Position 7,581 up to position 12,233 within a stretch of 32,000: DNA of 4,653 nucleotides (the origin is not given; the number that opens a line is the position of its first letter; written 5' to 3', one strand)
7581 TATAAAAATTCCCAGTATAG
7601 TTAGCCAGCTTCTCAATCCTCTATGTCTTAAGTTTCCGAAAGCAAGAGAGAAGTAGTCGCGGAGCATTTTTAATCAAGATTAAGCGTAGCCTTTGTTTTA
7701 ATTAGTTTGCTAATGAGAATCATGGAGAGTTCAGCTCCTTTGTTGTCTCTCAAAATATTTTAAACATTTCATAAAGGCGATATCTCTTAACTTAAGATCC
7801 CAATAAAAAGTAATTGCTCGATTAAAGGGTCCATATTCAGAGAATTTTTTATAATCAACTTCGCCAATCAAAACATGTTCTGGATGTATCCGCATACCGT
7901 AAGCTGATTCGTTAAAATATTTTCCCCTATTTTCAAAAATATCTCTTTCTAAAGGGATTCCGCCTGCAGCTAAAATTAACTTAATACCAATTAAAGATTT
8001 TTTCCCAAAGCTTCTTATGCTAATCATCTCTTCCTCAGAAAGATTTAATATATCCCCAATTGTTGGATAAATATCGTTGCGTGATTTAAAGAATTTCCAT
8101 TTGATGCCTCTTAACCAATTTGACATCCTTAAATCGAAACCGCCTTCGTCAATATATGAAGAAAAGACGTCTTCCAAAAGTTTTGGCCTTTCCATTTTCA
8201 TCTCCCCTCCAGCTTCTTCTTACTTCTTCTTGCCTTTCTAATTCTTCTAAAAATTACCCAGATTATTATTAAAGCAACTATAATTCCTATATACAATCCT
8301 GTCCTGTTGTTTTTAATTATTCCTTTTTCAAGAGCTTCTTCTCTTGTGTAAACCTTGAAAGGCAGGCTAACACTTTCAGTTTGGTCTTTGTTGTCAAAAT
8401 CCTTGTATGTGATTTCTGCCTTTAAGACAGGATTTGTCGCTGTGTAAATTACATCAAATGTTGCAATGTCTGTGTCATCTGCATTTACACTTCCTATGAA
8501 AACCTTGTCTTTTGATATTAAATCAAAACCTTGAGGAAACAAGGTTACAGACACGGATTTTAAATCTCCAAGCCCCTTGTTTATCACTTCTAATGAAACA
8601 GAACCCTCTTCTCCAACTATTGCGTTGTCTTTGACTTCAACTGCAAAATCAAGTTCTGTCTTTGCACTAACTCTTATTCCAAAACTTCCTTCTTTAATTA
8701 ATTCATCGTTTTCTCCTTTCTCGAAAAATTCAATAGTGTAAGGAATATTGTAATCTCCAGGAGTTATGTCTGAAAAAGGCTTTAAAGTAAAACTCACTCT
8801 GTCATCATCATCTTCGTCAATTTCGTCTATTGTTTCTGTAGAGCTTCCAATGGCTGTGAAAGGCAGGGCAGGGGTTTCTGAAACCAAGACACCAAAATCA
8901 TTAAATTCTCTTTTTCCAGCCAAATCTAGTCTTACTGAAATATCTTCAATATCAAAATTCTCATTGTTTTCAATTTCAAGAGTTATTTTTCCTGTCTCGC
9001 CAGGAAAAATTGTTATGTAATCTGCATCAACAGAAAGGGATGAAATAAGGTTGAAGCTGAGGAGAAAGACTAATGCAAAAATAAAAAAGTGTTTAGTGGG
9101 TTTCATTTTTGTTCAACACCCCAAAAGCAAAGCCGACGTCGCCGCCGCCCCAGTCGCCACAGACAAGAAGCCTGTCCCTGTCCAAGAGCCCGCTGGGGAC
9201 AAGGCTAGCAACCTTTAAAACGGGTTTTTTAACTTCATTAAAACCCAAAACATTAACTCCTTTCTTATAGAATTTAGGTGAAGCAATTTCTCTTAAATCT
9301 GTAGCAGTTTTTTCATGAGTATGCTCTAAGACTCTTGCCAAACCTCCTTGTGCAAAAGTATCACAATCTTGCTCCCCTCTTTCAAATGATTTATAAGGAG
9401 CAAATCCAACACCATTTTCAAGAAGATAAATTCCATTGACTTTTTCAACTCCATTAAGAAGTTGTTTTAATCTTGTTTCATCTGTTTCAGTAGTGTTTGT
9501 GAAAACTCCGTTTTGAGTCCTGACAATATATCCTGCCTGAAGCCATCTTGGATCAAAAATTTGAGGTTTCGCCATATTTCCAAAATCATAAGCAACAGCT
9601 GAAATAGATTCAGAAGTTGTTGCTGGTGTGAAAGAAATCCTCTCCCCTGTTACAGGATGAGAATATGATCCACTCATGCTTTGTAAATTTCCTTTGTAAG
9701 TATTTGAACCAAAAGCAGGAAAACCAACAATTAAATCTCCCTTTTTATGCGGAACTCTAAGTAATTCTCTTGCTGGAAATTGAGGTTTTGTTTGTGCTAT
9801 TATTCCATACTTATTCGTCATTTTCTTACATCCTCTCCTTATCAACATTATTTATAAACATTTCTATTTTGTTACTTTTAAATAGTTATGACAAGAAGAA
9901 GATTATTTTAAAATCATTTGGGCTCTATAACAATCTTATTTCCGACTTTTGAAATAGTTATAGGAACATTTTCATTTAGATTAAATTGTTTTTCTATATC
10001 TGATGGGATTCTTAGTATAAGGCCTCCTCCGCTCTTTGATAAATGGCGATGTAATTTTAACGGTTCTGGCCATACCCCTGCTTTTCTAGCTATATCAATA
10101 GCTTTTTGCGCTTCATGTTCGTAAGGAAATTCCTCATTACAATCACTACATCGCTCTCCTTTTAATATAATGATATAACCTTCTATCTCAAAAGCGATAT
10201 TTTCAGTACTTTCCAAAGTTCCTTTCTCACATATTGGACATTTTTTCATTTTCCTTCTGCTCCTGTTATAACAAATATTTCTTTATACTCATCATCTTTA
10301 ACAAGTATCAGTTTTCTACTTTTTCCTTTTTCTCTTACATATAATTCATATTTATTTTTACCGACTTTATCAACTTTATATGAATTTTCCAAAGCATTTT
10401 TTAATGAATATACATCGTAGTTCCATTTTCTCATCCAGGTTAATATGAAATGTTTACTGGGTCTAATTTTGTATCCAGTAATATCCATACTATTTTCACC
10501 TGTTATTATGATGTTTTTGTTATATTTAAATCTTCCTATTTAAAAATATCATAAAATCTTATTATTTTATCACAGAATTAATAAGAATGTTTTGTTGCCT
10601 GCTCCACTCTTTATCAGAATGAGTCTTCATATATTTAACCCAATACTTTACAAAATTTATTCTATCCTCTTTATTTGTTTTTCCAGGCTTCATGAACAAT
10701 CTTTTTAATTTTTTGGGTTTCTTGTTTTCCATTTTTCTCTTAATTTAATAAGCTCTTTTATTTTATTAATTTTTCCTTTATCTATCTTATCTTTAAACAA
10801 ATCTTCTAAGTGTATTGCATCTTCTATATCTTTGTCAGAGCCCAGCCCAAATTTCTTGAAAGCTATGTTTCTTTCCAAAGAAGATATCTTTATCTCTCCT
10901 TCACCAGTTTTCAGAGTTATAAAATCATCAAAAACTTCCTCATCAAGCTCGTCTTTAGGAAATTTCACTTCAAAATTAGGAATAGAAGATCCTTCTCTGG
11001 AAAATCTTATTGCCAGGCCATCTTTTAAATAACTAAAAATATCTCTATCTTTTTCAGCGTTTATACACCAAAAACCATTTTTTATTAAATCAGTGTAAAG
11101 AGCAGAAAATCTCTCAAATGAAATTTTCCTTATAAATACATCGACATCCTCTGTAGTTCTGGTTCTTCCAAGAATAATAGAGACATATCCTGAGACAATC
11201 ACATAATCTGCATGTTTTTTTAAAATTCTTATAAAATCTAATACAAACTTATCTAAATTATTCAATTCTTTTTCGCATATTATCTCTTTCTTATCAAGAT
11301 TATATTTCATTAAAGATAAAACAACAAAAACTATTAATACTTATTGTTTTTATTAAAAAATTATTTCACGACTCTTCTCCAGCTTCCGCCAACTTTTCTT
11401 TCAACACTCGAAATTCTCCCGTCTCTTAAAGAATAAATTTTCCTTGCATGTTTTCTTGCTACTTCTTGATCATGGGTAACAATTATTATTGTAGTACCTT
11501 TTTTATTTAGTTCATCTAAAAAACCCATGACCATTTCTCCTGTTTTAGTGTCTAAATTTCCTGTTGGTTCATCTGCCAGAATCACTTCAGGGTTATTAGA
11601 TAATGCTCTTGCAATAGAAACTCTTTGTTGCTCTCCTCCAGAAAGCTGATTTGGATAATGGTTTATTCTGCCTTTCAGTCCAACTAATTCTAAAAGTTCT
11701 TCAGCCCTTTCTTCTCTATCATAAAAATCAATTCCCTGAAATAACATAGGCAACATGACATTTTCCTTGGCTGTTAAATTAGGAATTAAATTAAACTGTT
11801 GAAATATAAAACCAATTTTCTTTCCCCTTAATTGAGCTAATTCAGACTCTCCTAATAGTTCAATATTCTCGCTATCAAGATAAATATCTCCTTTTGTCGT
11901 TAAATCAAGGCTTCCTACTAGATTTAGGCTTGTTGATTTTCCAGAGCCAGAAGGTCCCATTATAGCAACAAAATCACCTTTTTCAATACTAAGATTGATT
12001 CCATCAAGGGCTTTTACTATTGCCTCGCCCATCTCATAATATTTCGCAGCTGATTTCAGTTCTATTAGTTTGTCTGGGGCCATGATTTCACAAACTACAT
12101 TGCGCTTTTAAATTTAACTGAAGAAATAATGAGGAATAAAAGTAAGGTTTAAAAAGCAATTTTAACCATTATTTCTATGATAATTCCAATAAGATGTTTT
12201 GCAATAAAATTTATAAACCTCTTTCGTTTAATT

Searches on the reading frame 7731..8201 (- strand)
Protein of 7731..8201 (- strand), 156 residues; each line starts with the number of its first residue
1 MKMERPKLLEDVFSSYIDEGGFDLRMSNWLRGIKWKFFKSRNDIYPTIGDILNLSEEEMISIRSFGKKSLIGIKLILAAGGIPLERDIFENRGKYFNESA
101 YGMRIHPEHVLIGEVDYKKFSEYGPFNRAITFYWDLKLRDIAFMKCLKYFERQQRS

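Call 61: search_protein_families(library=ncbifam, proteins=[window:7731-8201:-], max_evalue=0.00001)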
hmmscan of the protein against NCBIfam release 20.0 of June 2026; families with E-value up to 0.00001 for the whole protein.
window:7731-8201:- (156 aa): 1 family
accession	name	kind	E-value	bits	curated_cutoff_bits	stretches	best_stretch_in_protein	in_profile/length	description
NF003513.0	PRK05182.1-2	equivalog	7e-06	25.2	302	1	42-92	273-323/338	DNA-directed RNA polymerase subunit alpha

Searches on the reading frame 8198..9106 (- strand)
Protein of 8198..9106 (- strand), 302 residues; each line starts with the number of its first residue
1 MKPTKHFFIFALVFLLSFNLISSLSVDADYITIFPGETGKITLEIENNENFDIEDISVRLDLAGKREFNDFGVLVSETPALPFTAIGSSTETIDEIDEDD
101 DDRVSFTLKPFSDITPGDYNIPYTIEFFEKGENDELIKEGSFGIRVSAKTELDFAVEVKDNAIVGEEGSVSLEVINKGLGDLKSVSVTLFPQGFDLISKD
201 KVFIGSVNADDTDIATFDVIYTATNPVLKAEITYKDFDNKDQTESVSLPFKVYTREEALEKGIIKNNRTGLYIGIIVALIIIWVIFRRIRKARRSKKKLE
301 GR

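Call 7: search_protein_families(library=pfam, proteins=[window:8198-9106:-], max_evalue=0.01)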
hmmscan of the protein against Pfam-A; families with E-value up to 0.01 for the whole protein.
window:8198-9106:- (302 aa): 3 families
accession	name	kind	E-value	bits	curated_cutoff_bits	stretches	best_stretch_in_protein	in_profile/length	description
PF10633.15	NPCBM_assoc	-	2.1e-06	28.3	24.4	0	34-61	2-29/78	NPCBM-associated, NEW3 domain of alpha-galactosidase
PF09472.15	MtrF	-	0.0012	18.6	22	1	249-283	23-57/62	Tetrahydromethanopterin S-methyltransferase, F subunit (MtrF)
PF07705.17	CARDB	-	0.004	17.8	22.7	0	158-224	11-74/101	CARDB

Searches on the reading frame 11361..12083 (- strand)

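Call 61: search_protein_families(library=ncbifam, proteins=[window:11361-12083:-], max_evalue=0.00001)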
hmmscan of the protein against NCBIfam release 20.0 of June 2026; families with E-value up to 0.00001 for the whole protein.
window:11361-12083:- (240 aa): 188 families (the best 25 are shown)
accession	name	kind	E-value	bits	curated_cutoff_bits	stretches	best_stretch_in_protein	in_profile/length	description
NF007826.0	PRK10535.1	equivalog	1.5e-71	241.6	966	1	6-226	4-223/648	macrolide ABC transporter ATP-binding protein/permease MacB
NF038007.1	ABC_ATP_DarD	equivalog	2.8e-71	239.5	375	1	7-224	2-218/218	darobactin export ABC transporter ATP-binding protein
TIGR02211.1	LolD_lipo_ex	equivalog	6.7e-70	235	307.75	1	7-224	2-219/221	lipoprotein-releasing ABC transporter ATP-binding protein LolD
TIGR02673.1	FtsE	equivalog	4.9e-66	222.5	264.85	1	7-223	2-214/214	cell division ATP-binding protein FtsE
NF007879.0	PRK10584.1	equivalog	3.4e-63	213.4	336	1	1-224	1-224/228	putative ABC transporter ATP-binding protein YbbA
TIGR03608.1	L_ocin_972_ABC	subfamily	2.3e-62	210.1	254.85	1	24-216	12-204/206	putative bacteriocin export ABC transporter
NF008639.0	PRK11629.1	equivalog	8.2e-62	208.7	360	1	5-226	5-226/234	lipoprotein-releasing ABC transporter ATP-binding protein LolD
TIGR02982.1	heterocyst_DevA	subfamily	1.9e-58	197.6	295.8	1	7-224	2-219/220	ABC exporter ATP-binding subunit, DevA family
TIGR02315.1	ABC_phnC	equivalog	3.5e-54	183.8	266.1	1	7-224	2-224/243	phosphonate ABC transporter ATP-binding protein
TIGR01186.1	proV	subfamily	1.8e-53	181.9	326.6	1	24-227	7-211/363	betaine/proline/choline family ABC transporter ATP-binding protein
NF007027.0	PRK09493.1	equivalog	7.6e-53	179.3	379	1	7-225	2-215/240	glutamine ABC transporter ATP-binding protein GlnQ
NF040933.2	ABC_arch_GlcV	equivalog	5.1e-51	173.6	450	1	7-228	3-224/357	glucose ABC transporter ATP-binding protein GlcV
TIGR03265.1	PhnT2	equivalog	5.2e-51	173.9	457.7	1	9-227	7-216/353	putative 2-aminoethylphosphonate ABC transporter ATP-binding protein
TIGR00968.1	3a0106s01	subfamily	3.7e-48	164.1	342.75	1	23-228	13-213/237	sulfate ABC transporter ATP-binding protein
TIGR02314.1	ABC_MetN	equivalog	4.7e-48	163.9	499.7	1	6-224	1-219/343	methionine ABC transporter ATP-binding protein MetN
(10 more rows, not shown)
